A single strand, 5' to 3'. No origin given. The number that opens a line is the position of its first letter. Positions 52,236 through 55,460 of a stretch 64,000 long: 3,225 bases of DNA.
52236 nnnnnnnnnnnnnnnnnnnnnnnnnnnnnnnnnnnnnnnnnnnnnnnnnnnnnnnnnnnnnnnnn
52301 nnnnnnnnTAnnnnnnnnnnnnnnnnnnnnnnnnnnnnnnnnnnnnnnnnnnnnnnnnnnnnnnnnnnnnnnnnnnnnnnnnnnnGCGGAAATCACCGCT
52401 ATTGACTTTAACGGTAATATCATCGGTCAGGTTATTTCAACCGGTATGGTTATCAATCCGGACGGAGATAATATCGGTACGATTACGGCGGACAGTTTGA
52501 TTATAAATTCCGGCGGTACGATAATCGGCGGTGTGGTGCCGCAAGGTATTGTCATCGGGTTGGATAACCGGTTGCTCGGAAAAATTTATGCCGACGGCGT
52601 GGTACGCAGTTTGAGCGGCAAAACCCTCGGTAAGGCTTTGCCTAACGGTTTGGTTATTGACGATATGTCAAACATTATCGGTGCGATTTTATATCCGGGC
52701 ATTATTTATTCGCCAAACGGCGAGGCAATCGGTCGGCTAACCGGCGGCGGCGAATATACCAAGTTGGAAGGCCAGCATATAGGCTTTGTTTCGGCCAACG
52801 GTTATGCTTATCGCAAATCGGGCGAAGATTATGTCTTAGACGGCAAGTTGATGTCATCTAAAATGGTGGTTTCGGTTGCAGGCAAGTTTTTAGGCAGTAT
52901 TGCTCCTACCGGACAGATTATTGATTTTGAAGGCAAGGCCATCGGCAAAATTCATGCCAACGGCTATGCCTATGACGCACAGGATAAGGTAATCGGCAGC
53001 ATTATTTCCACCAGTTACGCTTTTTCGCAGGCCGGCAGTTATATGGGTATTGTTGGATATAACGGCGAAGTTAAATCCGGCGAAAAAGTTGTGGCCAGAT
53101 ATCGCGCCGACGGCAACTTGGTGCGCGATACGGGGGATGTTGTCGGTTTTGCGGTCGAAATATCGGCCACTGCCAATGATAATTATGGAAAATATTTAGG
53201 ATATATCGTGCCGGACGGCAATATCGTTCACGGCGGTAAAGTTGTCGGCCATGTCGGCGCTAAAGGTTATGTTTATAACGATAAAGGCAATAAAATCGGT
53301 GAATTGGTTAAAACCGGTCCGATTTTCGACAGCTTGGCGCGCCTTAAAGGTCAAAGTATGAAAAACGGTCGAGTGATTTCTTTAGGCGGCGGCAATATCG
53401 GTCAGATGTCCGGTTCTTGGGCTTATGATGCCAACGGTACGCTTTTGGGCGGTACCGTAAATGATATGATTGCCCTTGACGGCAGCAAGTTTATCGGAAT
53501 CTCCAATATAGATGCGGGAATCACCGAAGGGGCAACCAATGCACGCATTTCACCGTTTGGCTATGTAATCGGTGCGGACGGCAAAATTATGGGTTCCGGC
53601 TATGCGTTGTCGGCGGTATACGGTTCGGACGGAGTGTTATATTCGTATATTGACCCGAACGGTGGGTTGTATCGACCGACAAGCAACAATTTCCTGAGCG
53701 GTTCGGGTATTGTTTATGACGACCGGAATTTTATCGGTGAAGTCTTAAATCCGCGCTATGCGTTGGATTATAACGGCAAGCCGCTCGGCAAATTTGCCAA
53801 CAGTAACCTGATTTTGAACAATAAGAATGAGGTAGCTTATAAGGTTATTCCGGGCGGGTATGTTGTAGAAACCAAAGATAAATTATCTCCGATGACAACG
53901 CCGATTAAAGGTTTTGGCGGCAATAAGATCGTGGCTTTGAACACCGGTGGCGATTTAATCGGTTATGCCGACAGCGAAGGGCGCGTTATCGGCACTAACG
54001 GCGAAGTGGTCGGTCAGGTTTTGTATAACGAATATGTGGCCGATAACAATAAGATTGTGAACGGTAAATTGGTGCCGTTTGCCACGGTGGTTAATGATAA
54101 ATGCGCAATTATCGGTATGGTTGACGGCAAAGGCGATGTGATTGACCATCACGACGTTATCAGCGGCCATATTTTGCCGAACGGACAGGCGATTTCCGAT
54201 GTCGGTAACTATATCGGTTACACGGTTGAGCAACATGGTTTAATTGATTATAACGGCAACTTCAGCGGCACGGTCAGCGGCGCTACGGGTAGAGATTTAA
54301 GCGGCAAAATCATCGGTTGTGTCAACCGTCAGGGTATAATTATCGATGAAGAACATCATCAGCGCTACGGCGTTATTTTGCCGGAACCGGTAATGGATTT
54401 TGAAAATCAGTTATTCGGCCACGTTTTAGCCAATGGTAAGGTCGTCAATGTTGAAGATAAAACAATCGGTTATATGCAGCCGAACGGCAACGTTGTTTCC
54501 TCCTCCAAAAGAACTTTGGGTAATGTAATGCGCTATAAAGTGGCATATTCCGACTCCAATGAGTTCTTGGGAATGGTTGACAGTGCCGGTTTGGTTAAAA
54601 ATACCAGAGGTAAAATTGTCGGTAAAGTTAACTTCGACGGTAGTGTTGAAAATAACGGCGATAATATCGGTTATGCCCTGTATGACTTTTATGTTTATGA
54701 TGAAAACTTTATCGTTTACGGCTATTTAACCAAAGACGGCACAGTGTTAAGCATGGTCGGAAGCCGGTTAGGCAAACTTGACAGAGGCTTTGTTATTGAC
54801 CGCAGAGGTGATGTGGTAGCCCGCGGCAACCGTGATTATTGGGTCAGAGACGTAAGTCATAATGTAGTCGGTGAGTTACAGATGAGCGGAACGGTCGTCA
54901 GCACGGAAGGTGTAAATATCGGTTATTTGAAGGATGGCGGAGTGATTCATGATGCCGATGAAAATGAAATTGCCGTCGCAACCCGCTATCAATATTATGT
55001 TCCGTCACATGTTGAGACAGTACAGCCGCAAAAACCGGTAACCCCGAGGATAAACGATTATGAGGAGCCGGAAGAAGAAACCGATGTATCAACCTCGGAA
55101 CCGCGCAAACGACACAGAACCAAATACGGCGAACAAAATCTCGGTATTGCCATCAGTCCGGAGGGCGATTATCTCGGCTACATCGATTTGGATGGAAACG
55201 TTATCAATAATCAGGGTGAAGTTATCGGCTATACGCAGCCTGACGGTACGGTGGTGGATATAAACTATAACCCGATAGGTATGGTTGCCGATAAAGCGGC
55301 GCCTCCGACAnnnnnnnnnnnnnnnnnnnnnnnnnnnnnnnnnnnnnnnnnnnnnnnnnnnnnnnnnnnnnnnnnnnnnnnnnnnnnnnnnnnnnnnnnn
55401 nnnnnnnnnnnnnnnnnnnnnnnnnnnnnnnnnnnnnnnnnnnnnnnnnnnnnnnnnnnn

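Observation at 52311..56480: Giant VirB10 (1389 aa) carrying ~860 aa of the same repeats, analogous in concept to CagY and DotG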

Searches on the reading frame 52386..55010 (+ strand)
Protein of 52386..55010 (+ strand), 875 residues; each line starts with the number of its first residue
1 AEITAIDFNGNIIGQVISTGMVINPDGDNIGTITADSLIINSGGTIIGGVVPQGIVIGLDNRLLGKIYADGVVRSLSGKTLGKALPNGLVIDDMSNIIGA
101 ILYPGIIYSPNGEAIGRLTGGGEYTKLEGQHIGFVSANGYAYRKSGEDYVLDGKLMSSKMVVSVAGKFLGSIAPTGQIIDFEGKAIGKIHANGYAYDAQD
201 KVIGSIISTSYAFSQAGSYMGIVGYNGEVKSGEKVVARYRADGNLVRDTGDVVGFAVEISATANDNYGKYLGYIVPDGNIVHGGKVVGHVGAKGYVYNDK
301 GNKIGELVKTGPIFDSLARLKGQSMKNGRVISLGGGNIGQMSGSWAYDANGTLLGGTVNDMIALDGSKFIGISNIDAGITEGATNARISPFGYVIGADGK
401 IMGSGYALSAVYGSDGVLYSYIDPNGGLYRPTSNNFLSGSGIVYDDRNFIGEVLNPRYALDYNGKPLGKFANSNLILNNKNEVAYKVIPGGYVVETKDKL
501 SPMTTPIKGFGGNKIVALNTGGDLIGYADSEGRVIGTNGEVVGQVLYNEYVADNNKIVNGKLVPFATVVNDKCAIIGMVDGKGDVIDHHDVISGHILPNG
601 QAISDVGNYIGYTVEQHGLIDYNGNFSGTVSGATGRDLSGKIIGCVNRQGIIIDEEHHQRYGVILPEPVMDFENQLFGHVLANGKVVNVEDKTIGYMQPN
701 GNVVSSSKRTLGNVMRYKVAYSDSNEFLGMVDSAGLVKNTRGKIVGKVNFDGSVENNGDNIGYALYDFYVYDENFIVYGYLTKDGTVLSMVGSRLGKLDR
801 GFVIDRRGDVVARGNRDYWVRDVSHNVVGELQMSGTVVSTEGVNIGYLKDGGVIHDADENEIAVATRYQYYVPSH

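Call 44: predict_structure(alignment_id=A1)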
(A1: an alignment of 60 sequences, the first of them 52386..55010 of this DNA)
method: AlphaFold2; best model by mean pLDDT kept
length: 875 residues; sequences in the alignment: 60
mean_pLDDT: 92.5   pTM: 0.91
mean pLDDT of the five models: 92.5, 91.6, 90.6, 90.5, 89.9
residues with pLDDT >= 90: 711; 70-90: 157; 50-70: 6; < 50: 1
segments of 3 or more residues with pLDDT < 50: none
pLDDT, mean of each block of 10 residues (from residue 1): 82 88 90 88 86 91 90 90 93 93 93 92 92 95 92 88 90 88 90 93 91 93 88 85 91 93 92 94 93 94 94 96 95 94 94 94 91 92 83 92 93 95 91 83 92 95 94 94 95 94 95 96 95 93 95 93 96 94 94 95 94 94 95 91 94 93 96 95 96 96 95 96 93 93 94 95 96 96 92 91 90 96 94 95 93 93 93 74
secondary structure, 60 per line:
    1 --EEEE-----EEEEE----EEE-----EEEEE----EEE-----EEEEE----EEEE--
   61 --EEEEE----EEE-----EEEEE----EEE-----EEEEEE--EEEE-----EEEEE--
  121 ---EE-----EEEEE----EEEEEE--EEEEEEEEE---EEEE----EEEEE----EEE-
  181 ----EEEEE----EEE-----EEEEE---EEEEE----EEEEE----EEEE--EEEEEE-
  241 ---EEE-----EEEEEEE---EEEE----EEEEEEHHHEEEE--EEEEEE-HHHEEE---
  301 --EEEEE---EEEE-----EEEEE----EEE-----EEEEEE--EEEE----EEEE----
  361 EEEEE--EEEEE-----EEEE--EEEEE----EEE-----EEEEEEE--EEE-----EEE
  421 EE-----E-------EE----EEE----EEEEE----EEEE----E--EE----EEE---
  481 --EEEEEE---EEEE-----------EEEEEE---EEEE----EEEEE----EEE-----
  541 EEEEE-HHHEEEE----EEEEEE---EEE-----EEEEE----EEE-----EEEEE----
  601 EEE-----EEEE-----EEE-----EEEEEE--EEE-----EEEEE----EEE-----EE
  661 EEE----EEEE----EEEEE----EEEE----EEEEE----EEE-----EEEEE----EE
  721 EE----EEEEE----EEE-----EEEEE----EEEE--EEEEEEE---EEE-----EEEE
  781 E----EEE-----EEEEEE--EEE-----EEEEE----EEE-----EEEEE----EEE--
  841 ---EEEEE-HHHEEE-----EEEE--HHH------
elements in order (helices of 4 or more, strands of 3 or more residues): E3-6 E12-16 E21-23 E29-33 E38-40 E46-50 E55-58 E63-67 E72-74 E80-84 E89-91 E97-102 E105-108 E114-118 E131-135 E140-145 E148-156 E160-163 E168-172 E177-179 E185-189 E194-196 E202-206 E210-214 E219-223 E228-231 E234-239 E244-246 E252-258 E262-265 E270-275 E279-282 E285-290 E295-297 E303-307 E311-314 E320-324 E329-331 E337-342 E345-348 E353-356 E361-365 E368-372 E378-381 E384-388 E393-395 E401-407 E410-412 E418-422 E442-444 E449-453 E458-461 E475-477 E483-488 E492-495 E507-512 E516-519 E524-528 E533-535 E541-545 E550-553 E558-563 E567-569 E575-579 E584-586 E592-596 E601-603 E609-612 E618-620 E626-631 E634-636 E642-646 E651-653 E659-663 E668-671 E676-680 E685-688 E693-697 E702-704 E710-714 E719-722 E727-731 E736-738 E744-748 E753-756 E759-765 E769-771 E777-781 E786-788 E794-799 E802-804 E810-814 E819-821 E827-831 E836-838 E844-848 E853-855 E861-864

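Call 48: fold_search(model_id=the predicted structure, library=pdb)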
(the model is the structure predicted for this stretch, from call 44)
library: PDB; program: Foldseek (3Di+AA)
matches with E <= 10: 1431; with E <= 0.001: 189
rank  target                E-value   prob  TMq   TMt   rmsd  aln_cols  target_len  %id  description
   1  8qja_C                7.5e-30  0.89  0.07  0.06  29.9       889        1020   13  T6SS-linked Rhs repeat protein - Advenella mimigardefordensis VgrG-Rhs core (released 2024-09-25)
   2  7pq5                  2.6e-29  0.97  0.10  0.09  29.5      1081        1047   12  Photorhabdus laumondii T6SS-associated Rhs protein carrying the Tre23 toxin domain (released 2021-12-01)
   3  7q97_A                2.6e-28  0.94  0.10  0.09  29.3      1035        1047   11  Structure of the bacterial type VI secretion system effector RhsA. (released 2021-12-22)
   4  8uy4_A                2.8e-26  0.87  0.09  0.07  29.2      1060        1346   11  Acinetobacter baumannii Tse15 Rhs effector (released 2024-10-09)
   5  8h8b                  5.0e-25  0.80  0.10  0.09  29.4      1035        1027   12  Type VI secretion system effector RhsP in its pre-autoproteolysis and monomeric form (released 2023-01-18)
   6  8qja_B                5.7e-25  0.75  0.07  0.07  29.6       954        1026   11  T6SS-linked Rhs repeat protein - Advenella mimigardefordensis VgrG-Rhs core (released 2024-09-25)
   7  8h8a_A                5.1e-24  0.69  0.09  0.09  29.7      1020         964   12  Type VI secretion system effector RhsP in its post-autoproteolysis and monomeric form (released 2023-01-18)
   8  6fay                  1.3e-23  0.77  0.10  0.07  29.5       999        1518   12  Teneurin3 monomer (released 2018-03-28)
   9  6cmx_A                1.8e-23  0.87  0.11  0.09  28.4      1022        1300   12  Human Teneurin 2 extra-cellular region (released 2018-07-25)
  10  6suq                  6.2e-22  0.33  0.07  0.04  31.9      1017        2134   10  Crystal Structure of TcdB2-TccC3-TEV (released 2019-12-04)
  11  6sue_F                8.2e-22  0.38  0.08  0.05  32.0      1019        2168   11  Structure of Photorhabdus luminescens Tc holotoxin pore, Mutation TccC3-D651A (released 2019-11-06)
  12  6l7i_G                1.9e-20  0.38  0.07  0.08  29.4       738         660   12  Signal substraction of TcdB1-TccC2 and part of TcdA1 (released 2021-03-31)
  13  6sup                  8.7e-20  0.25  0.07  0.04  31.0      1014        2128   10  Crystal Structure of TcdB2-TccC3-Cdc42 (released 2019-12-04)
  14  4o9x                  1.5e-18  0.21  0.07  0.04  31.6       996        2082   11  Crystal Structure of TcdB2-TccC3 (released 2014-02-26)
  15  6h6e_F                1.4e-17  0.16  0.07  0.04  30.3       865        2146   11  PTC3 holotoxin complex from Photorhabdus luminecens in prepore state (TcdA1, TcdB2, TccC3) (released 2018-10-03)
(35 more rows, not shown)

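Call 72: fold_search(model_id=the predicted structure, library=viral)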
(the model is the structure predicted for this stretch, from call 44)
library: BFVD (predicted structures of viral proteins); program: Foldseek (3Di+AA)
matches with E <= 10: 1643; with E <= 0.001: 191
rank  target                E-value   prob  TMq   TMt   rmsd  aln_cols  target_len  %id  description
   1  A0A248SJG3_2          3.1e-27  0.97  0.11  0.11  27.0       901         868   13  (no name in the UniProt tables at hand)
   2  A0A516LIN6            4.9e-21  0.20  0.06  0.04  63.5      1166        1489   11  (no name in the UniProt tables at hand)
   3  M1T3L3                8.5e-21  0.15  0.05  0.05  85.2      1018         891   12  Peptidase G2 IMC autoproteolytic cleavage domain-containing protein (Fragment) [Prochlorococcus phage P-SSP10]
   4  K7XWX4                1.9e-15  0.11  0.05  0.06  63.6       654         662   11  (no name in the UniProt tables at hand)
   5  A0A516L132            7.6e-15  0.08  0.06  0.05  61.8      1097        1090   10  (no name in the UniProt tables at hand)
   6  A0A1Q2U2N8            1.0e-14  0.06  0.05  0.03  60.5      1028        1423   10  Putative hemagglutinin/hemolysin-related protein [Vibrio phage pTD1]
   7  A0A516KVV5            5.4e-13  0.06  0.05  0.05  80.2       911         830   10  (no name in the UniProt tables at hand)
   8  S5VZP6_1              1.2e-12  0.06  0.05  0.05  70.4       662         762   10  Putative long tail fiber [Pseudomonas phage PaBG]
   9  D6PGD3                4.2e-12  0.08  0.07  0.07  55.6       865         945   11  (no name in the UniProt tables at hand)
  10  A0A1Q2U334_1          4.2e-12  0.07  0.08  0.08  26.6      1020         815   10  Big-1 domain-containing protein [Vibrio phage pTD1]
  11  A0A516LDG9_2          9.5e-12  0.05  0.05  0.04  75.7       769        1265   14  (no name in the UniProt tables at hand)
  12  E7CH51                9.5e-12  0.04  0.05  0.05  69.0       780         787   13  Fiber [Murine adenovirus 2]
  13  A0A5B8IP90            1.1e-11  0.10  0.08  0.09  27.4       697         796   12  Uncharacterized protein [Mimiviridae sp. ChoanoV1]
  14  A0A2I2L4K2            2.2e-11  0.15  0.07  0.13  22.7       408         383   13  MORN-repeat protein (Fragment) [Orpheovirus IHUMI-LCC2]
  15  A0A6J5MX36            1.9e-10  0.05  0.05  0.05  46.7       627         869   12  Intramolecular chaperone auto-processing domain containing protein [uncultured Caudovirales phage]
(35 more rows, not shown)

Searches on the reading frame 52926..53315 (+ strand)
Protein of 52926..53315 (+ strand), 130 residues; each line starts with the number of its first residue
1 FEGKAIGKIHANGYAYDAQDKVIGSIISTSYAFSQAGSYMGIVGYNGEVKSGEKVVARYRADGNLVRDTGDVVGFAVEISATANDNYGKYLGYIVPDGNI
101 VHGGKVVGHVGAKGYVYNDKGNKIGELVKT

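Call 68: search_protein_families(library=pfam, proteins=[window:52926-53315:+], max_evalue=0.1)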
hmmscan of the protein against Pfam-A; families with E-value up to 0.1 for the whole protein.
window:52926-53315:+ (130 aa): 3 families
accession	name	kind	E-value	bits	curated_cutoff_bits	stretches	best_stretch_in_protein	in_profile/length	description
PF21785.3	Bflower_2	-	6.7e-07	29.6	38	2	3-53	41-89/112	5-fold beta-flower protein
PF12396.14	DUF3659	-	0.00047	20.4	24.8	0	110-128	8-26/61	Protein of unknown function (DUF3659)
PF24551.1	SH3_Rv0428c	-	0.094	13.3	27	0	51-80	3-32/55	Probable histone acetyltransferase Rv0428c SH3 domain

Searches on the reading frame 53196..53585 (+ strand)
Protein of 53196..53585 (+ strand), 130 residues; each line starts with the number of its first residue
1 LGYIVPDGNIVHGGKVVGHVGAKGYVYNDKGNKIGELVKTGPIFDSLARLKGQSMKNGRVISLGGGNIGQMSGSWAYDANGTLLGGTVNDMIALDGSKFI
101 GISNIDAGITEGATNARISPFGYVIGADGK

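Call 68: search_protein_families(library=pfam, proteins=[window:53196-53585:+], max_evalue=0.1)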
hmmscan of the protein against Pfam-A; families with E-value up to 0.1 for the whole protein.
window:53196-53585:+ (130 aa): 4 families
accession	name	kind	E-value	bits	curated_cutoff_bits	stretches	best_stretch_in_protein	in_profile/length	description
PF21785.3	Bflower_2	-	0.0021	18.3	38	0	14-62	41-87/112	5-fold beta-flower protein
PF12396.14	DUF3659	-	0.031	14.6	24.8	1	20-71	8-55/61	Protein of unknown function (DUF3659)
PF00208.27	ELFV_dehydrog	-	0.036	14.2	23.4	0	12-40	54-82/241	Glutamate/Leucine/Phenylalanine/Valine dehydrogenase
PF21784.3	Bflower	-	0.048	14.5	25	0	55-87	31-63/116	4-fold beta flower protein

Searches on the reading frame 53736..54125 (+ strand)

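Call 68: search_protein_families(library=pfam, proteins=[window:53736-54125:+], max_evalue=0.1)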
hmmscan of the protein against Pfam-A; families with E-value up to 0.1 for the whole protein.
window:53736-54125:+ (130 aa): 1 family
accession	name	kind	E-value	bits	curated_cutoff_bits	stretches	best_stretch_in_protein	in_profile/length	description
PF21785.3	Bflower_2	-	0.016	15.5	38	0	69-120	38-87/112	5-fold beta-flower protein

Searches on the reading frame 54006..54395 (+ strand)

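Call 68: search_protein_families(library=pfam, proteins=[window:54006-54395:+], max_evalue=0.1)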
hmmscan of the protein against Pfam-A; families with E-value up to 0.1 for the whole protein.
window:54006-54395:+ (130 aa): 3 families
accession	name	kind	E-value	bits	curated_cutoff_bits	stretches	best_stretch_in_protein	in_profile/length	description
PF21785.3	Bflower_2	-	0.0075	16.5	38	1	28-108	20-98/112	5-fold beta-flower protein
PF13953.12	PapC_C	-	0.0099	16.1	27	0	19-45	8-35/66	PapC C-terminal domain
PF21784.3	Bflower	-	0.076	13.8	25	0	67-109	25-66/116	4-fold beta flower protein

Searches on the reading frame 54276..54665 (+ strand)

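Call 68: search_protein_families(library=pfam, proteins=[window:54276-54665:+], max_evalue=0.1)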
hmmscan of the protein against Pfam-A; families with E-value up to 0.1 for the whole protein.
window:54276-54665:+ (130 aa): 3 families
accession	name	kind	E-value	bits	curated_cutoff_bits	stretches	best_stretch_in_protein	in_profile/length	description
PF21785.3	Bflower_2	-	7.3e-14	52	38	1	23-119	4-97/112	5-fold beta-flower protein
PF12396.14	DUF3659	-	0.0024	18.1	24.8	0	70-119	11-56/61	Protein of unknown function (DUF3659)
PF12915.13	DUF3833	-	0.037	14.1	25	0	91-127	22-58/163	Protein of unknown function (DUF3833)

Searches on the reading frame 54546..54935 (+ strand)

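Call 68: search_protein_families(library=pfam, proteins=[window:54546-54935:+], max_evalue=0.1)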
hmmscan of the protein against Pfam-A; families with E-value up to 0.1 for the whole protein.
window:54546-54935:+ (130 aa): 3 families
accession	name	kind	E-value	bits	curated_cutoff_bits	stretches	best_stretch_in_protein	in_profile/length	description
PF21785.3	Bflower_2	-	4.7e-13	49.4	38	2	58-130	12-82/112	5-fold beta-flower protein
PF21784.3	Bflower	-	1.5e-05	25.8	25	1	36-92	6-61/116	4-fold beta flower protein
PF12396.14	DUF3659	-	0.02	15.2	24.8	0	11-28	8-25/61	Protein of unknown function (DUF3659)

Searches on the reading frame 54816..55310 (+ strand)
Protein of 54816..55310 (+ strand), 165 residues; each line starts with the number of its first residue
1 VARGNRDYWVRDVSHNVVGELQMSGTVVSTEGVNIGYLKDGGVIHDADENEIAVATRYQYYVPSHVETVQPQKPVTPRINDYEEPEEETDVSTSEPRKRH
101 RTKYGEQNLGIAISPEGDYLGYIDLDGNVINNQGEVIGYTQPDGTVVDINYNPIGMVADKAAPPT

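Call 68: search_protein_families(library=pfam, proteins=[window:54816-55310:+], max_evalue=0.1)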
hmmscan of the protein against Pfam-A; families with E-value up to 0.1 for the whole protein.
window:54816-55310:+ (165 aa): 3 families
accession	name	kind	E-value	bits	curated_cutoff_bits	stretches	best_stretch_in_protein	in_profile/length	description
PF21785.3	Bflower_2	-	1.7e-12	47.6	38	2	116-159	24-82/112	5-fold beta-flower protein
PF21784.3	Bflower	-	7.6e-05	23.5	25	0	9-77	19-89/116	4-fold beta flower protein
PF12396.14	DUF3659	-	0.0077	16.5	24.8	0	123-141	38-56/61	Protein of unknown function (DUF3659)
